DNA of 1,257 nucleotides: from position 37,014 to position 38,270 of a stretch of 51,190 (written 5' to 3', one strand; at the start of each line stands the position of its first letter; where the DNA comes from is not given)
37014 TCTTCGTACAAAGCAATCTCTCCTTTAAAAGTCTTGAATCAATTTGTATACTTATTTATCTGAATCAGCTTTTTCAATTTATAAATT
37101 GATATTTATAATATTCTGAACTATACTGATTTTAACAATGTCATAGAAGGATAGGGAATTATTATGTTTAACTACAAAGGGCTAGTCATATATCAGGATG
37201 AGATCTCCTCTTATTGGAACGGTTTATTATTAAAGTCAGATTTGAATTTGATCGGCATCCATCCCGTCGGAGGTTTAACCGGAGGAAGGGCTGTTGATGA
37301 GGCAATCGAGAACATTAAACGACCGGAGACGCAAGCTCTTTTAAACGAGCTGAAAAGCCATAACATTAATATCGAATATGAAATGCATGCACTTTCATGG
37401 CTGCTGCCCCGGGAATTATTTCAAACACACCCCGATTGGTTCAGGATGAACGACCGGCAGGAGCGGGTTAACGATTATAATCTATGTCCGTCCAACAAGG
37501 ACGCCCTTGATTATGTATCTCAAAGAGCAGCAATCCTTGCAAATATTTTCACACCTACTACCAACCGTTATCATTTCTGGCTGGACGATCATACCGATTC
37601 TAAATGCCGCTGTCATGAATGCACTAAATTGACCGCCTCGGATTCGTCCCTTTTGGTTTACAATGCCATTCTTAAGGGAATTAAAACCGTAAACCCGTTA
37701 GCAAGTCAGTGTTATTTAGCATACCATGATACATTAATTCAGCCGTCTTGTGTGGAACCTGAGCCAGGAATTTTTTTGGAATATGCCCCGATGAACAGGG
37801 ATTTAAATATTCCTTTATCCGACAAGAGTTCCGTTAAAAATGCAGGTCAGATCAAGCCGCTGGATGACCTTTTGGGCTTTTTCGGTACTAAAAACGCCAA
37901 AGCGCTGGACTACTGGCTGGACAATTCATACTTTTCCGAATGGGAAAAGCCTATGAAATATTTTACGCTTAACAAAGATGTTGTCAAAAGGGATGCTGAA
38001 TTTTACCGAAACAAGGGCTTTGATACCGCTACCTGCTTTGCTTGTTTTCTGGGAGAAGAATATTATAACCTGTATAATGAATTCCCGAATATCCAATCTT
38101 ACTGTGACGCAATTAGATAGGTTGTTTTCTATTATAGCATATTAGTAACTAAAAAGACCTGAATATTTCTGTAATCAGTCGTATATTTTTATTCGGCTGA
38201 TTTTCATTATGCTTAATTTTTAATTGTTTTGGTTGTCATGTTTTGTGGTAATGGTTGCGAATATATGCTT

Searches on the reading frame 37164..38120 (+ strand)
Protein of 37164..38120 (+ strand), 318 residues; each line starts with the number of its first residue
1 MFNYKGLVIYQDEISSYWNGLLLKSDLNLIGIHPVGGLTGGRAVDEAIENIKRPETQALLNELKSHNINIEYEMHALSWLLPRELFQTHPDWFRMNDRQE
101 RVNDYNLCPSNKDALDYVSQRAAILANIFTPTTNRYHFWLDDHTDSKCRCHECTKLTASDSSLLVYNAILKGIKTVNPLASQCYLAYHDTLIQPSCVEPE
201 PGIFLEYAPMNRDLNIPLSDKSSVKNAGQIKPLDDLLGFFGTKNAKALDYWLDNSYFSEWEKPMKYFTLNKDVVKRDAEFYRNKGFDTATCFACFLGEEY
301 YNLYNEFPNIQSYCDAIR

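Call 8: search_protein_families(library=pfam, proteins=[window:37164-38120:+], max_evalue=0.01)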
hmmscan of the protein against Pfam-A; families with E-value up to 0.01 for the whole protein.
window:37164-38120:+ (318 aa): 1 family
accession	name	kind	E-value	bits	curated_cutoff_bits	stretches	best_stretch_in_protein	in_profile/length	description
PF16126.11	DUF4838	-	3.5e-12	46.6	26.6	1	66-224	54-215/325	Domain of unknown function (DUF4838)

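Call 28: find_homologous_proteins(query=window:37164-38117:+, max_evalue=0.001)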
Query window:37164-38117:+ (318 aa): 338 proteins with E <= 0.001 among 1059 candidates; the best 120 are listed.
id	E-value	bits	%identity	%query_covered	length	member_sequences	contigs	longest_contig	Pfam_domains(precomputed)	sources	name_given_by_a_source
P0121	1.8e-221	752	100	100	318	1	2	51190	PF16126.12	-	-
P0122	4.1e-155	534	70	99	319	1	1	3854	PF16126.12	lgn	-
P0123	4.3e-148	511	68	99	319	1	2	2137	PF16126.12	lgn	-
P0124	1.2e-146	506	66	99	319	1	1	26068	PF16126.12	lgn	-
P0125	1.3e-136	473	63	100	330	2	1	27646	PF16126.12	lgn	-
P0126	2.7e-135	469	62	98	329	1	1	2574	PF16126.12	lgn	-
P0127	6.4e-132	458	61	99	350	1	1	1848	PF16126.12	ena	-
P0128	1.1e-131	457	60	100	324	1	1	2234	PF16126.12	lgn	-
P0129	1.7e-131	456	60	98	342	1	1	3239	PF16126.12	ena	-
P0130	4.2e-118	412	55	100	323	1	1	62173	PF16126.12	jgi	jgi:hypothetical protein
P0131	2.1e-117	410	55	99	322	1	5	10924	PF16126.12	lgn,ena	-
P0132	1.6e-116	407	54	98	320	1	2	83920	PF16126.12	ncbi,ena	-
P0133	7.5e-114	398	54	98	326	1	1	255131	PF16126.12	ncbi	ncbi:MAG: DUF4838 domain-containing protein [Saccharofermentanales bacterium]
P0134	1.2e-113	398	53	98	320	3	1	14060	PF16126.12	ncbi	ncbi:MAG: DUF4838 domain-containing protein [Saccharofermentanales bacterium]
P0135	4.6e-113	396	54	100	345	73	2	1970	PF16126.12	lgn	-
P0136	1.8e-111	391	56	98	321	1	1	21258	PF16126.12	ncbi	-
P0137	1.8e-109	384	52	99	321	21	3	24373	PF16126.12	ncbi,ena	-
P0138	4.1e-109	383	53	99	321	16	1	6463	PF16126.12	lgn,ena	-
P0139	8.2e-108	379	52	99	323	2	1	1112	PF16126.12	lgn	-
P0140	1.3e-107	378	50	100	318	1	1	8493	PF16126.12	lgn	-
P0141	2.9e-107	377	52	99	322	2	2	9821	PF16126.12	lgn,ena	-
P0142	2.9e-107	377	55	99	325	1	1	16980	PF16126.12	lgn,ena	-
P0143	3.9e-107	376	54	99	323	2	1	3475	PF16126.12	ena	-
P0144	4.5e-107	376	52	97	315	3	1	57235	PF16126.12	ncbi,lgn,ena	-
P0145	9.7e-107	375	53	98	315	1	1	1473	PF16126.12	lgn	-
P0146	6.0e-106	372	53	99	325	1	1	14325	PF16126.12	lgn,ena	-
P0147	7.4e-106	372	50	99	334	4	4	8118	PF16126.12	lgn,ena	-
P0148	7.9e-106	372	50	100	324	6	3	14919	PF16126.12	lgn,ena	-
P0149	8.2e-106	372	52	100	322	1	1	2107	PF16126.12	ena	-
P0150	8.6e-106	372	53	99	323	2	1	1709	PF16126.12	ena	-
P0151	2.6e-105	370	52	97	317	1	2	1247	PF16126.12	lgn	-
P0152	7.4e-105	369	51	99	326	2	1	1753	PF16126.12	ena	-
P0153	1.3e-104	368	51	100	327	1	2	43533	PF16126.12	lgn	-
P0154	1.3e-104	368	51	99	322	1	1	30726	PF16126.12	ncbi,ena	-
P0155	2.4e-104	367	49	100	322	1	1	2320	PF16126.12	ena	-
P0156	2.7e-104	367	52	99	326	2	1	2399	PF16126.12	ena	-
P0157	5.2e-104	366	51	100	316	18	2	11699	PF16126.12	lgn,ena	-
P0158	5.6e-104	366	51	100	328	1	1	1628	PF16126.12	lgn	-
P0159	7.3e-104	366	50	99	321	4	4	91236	PF16126.12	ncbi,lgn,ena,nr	ncbi:MAG: DUF4838 domain-containing protein [Clostridia bacterium]|nr:DUF4838 domain-containing prot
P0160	1.1e-103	365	51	99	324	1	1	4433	PF16126.12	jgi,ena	-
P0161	3.6e-103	363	50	99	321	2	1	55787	PF16126.12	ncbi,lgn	-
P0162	1.1e-102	362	51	100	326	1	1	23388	PF16126.12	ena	-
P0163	1.1e-102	362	51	97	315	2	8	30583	PF16126.12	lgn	-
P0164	3.4e-102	360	50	97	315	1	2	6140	PF16126.12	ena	-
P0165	4.9e-102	360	49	97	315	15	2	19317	PF16126.12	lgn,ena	-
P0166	2.1e-101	358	50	99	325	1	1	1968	PF16126.12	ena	-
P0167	5.4e-101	356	49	100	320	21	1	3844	PF16126.12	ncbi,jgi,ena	-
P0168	8.4e-101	356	50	97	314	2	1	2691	PF16126.12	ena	-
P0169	4.1e-100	353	49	100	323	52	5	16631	PF16126.12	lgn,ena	-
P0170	4.7e-100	353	50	98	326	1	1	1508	PF16126.12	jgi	-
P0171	6.1e-100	353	48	97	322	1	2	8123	PF16126.12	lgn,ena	-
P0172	1.6e-99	351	48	99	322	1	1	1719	PF16126.12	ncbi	-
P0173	1.7e-99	351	49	97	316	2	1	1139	PF16126.12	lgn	-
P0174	2.2e-99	351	48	98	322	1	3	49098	PF16126.12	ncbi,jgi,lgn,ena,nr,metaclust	ncbi:MAG: hypothetical protein A2Y17_03880 [Clostridiales bacterium GWF2_38_85]|nr:MAG: hypothetical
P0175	3.1e-99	350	48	98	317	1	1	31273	PF16126.12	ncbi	-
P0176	5.3e-99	350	50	99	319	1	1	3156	PF16126.12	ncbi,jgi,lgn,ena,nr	ncbi:MAG: DUF4838 domain-containing protein [Firmicutes bacterium]|nr:DUF4838 domain-containing prot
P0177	5.5e-99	350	48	96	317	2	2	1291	PF16126.12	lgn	-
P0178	1.5e-98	348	49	97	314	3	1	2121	PF16126.12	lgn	-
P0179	1.5e-98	348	48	99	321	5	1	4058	PF16126.12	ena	-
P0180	1.8e-98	348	50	100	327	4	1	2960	PF16126.12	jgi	-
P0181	1.8e-98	348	48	99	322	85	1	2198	PF16126.12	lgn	-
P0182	2.0e-98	348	47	99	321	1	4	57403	PF16126.12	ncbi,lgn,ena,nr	ncbi:MAG: DUF4838 domain-containing protein [Clostridia bacterium]|nr:DUF4838 domain-containing prot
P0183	9.3e-98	346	48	98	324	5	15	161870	PF16126.12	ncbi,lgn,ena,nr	ncbi:MAG TPA: DUF4838 domain-containing protein [Firmicutes bacterium]|nr:DUF4838 domain-containing 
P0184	1.1e-97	345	48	97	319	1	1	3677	PF16126.12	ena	-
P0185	1.7e-97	345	50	97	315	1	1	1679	PF16126.12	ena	-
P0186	2.1e-97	344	49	97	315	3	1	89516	PF16126.12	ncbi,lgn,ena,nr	ncbi:MAG: DUF4838 domain-containing protein [Clostridia bacterium]|nr:DUF4838 domain-containing prot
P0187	6.1e-97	343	49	98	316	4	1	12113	PF16126.12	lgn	-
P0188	1.2e-96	342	50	97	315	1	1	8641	PF16126.12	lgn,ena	-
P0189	1.2e-96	342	50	98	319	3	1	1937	PF16126.12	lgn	-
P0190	2.4e-96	341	47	99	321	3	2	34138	PF16126.12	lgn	-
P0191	3.1e-96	341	47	97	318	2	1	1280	PF16126.12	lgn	-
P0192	3.5e-96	340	48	98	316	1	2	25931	PF16126.12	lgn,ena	-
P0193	9.5e-96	339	46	100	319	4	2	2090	PF16126.12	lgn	-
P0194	1.1e-95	339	48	97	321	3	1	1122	PF16126.12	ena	-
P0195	1.5e-95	338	50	97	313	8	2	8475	PF16126.12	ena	-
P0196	2.7e-95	337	49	97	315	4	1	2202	PF16126.12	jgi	jgi:hypothetical protein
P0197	3.0e-95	337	48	97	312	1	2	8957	PF16126.12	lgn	-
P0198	3.4e-95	337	46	100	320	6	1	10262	PF16126.12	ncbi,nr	ncbi:MAG: DUF4838 domain-containing protein [Clostridiaceae bacterium]|nr:DUF4838 domain-containing 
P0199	6.7e-95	336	48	97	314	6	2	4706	PF16126.12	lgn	-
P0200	7.0e-95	336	46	97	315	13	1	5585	PF16126.12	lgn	-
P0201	7.8e-95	336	46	98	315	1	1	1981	PF16126.12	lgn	-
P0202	1.3e-94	335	49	97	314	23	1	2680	PF16126.12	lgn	-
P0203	3.3e-94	334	44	100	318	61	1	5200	PF16126.12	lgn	-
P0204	7.5e-94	333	48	100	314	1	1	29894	PF16126.12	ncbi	-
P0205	7.7e-94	333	49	96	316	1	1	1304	PF16126.12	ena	-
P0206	9.1e-94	332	47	97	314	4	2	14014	PF16126.12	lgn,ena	-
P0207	1.5e-93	332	48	97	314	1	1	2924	PF16126.12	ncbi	-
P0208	1.7e-93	331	46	97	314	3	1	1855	PF16126.12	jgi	-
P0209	1.9e-93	331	49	98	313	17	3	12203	PF16126.12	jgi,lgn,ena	jgi:hypothetical protein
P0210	2.6e-93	331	47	98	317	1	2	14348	PF16126.12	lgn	-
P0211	3.1e-93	331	48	97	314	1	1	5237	PF16126.12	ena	-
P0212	4.7e-93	330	46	97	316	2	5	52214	PF16126.12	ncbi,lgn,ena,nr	ncbi:MAG: DUF4838 domain-containing protein [Lachnospiraceae bacterium]|nr:DUF4838 domain-containing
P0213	6.1e-93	330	46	100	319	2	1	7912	PF16126.12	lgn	-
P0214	7.9e-93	329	48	96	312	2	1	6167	PF16126.12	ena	-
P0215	8.1e-93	329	44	100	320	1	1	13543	PF16126.12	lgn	-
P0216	8.7e-93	329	46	97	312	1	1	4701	PF16126.12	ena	-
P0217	1.1e-92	329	44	100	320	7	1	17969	PF16126.12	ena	-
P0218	1.4e-92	329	47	97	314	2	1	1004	PF16126.12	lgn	-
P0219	1.5e-92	328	44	98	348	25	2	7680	PF16126.12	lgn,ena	-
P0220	2.1e-92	328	44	100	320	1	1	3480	PF16126.12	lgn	-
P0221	2.6e-92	328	48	98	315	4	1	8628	PF16126.12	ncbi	-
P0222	5.6e-92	327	44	98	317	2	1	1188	PF16126.12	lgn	-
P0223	6.8e-92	326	48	96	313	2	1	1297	PF16126.12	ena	-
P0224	7.7e-92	326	44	98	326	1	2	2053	PF16126.12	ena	-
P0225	8.4e-92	326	44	100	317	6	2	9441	PF16126.12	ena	-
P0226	8.5e-92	326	45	98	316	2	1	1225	PF16126.12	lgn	-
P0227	8.6e-92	326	46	98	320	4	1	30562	PF16126.12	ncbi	-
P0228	1.6e-91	325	47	99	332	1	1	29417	PF16126.12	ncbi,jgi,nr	ncbi:MAG: DUF4838 domain-containing protein [Oscillospiraceae bacterium]|jgi:hypothetical protein|nr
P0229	2.2e-91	325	47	100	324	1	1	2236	PF16126.12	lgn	-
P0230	2.4e-91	324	47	96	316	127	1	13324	PF16126.12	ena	-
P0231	2.8e-91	324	48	98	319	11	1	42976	PF16126.12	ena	-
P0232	6.0e-91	323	45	98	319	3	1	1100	PF16126.12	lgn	-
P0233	7.0e-91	323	42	100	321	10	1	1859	PF16126.12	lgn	-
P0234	8.8e-91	323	46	100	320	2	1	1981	PF16126.12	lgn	-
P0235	9.4e-91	322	45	98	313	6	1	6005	PF16126.12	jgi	-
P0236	1.1e-90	322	47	96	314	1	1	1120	PF16126.12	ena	-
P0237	1.6e-90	322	43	97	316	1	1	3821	PF16126.12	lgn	-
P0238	3.0e-90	321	48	96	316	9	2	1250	PF16126.12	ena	-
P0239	3.5e-90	321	47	99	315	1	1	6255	PF16126.12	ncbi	-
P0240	7.0e-90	320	47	97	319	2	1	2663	PF16126.12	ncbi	-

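Call 59: search_protein_families(library=ncbifam, proteins=[window:37164-38120:+], max_evalue=0.001)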
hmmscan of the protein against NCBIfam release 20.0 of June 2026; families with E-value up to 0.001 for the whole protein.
window:37164-38120:+ (318 aa): 0 families

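Call 68: predict_structure(alignment_id=A3)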
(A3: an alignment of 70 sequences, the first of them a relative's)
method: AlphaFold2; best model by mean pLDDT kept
length: 318 residues; sequences in the alignment: 70
mean_pLDDT: 96.8   pTM: 0.94
mean pLDDT of the five models: 96.8, 96.7, 96.5, 96.1, 96.0
residues with pLDDT >= 90: 303; 70-90: 15; 50-70: 0; < 50: 0
segments of 3 or more residues with pLDDT < 50: none
pLDDT, mean of each block of 10 residues (from residue 1): 97 98 98 90 97 98 99 97 98 97 95 99 99 98 88 97 98 99 96 98 98 96 96 98 98 96 96 98 98 98 97 96
secondary structure, 60 per line:
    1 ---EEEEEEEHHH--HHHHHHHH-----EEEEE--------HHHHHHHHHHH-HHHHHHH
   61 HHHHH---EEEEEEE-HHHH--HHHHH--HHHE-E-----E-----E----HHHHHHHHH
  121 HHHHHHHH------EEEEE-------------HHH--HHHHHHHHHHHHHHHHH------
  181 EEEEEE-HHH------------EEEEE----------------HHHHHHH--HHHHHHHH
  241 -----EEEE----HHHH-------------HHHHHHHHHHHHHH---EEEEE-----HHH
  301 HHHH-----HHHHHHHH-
elements in order: E4-10 H16-23 E29-33 H42-52 H54-65 E69-75 H77-80 H83-87 H112-128 E135-139 H158-174 E181-186 E203-207 H224-230 H233-240 E246-249 H254-257 H271-284 E288-292 H298-304 H310-317

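Call 70: fold_search(model_id=the predicted structure, library=pdb)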
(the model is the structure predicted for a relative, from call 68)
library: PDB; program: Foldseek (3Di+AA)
matches with E <= 10: 1288; with E <= 0.001: 50
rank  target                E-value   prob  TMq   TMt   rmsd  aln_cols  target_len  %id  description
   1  9fyn                  2.4e-07  1.00  0.43  0.21   8.6       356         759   11  Lacto-N-biosidase from Trueperella pyogenes (released 2024-10-09)
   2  5ac5_B                7.3e-06  1.00  0.50  0.29   7.9       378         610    8  GH20C, Beta-hexosaminidase from Streptococcus pneumoniae in complex with GlcNAc (released 2015-09-23)
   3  5a6b_D                9.4e-06  1.00  0.55  0.31   6.5       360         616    9  GH20C, Beta-hexosaminidase from Streptococcus pneumoniae in complex with PUGNAc (released 2015-09-23)
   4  5a6k_A                9.4e-06  1.00  0.55  0.31   7.0       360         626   10  GH20C, Beta-hexosaminidase from Streptococcus pneumoniae in complex with Gal-NGT (released 2015-09-23)
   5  5a6j_A                2.1e-05  1.00  0.45  0.26  10.2       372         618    8  GH20C, Beta-hexosaminidase from Streptococcus pneumoniae (released 2015-09-23)
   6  9awt_A                3.0e-05  1.00  0.40  0.22   7.5       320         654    9  Structure of the A type blood alpha-D-galactosamine galactosaminidase from Flavonifractor plautii in complex with GalN (released 2024-12-18)
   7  8bn7_BBB              3.4e-05  1.00  0.48  0.46   6.9       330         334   10  CjCel5C endo-glucanase (released 2023-11-22)
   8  8bn7_AAA              4.1e-05  1.00  0.47  0.46   7.2       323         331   11  CjCel5C endo-glucanase (released 2023-11-22)
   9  2jep_A                4.1e-05  1.00  0.48  0.43   8.3       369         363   10  Native family 5 xyloglucanase from Paenibacillus pabuli (released 2007-03-20)
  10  5ac4_A                4.6e-05  1.00  0.52  0.30   6.8       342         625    9  GH20C, Beta-hexosaminidase from Streptococcus pneumoniae in complex with GalNAc (released 2015-09-23)
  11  8bn7_CCC              4.9e-05  1.00  0.49  0.47   7.3       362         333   10  CjCel5C endo-glucanase (released 2023-11-22)
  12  5a69                  5.9e-05  1.00  0.49  0.30   8.2       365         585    8  GH20C, Beta-hexosaminidase from Streptococcus pneumoniae in complex with Gal-PUGNAc (released 2015-09-23)
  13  2epn_A                5.9e-05  1.00  0.51  0.30   8.3       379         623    8  N-acetyl-B-D-glucosaminidase (GCNA) from Streptococcus gordonii (released 2008-03-11)
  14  4u5i_A                7.6e-05  1.00  0.49  0.52   7.5       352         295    8  Complex structure of mutant CtCel5E (E314A) with xylobiose (released 2015-01-14)
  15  4u3a_B                7.6e-05  1.00  0.47  0.50   8.0       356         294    8  Crystal structure of CtCel5E (released 2015-01-14)
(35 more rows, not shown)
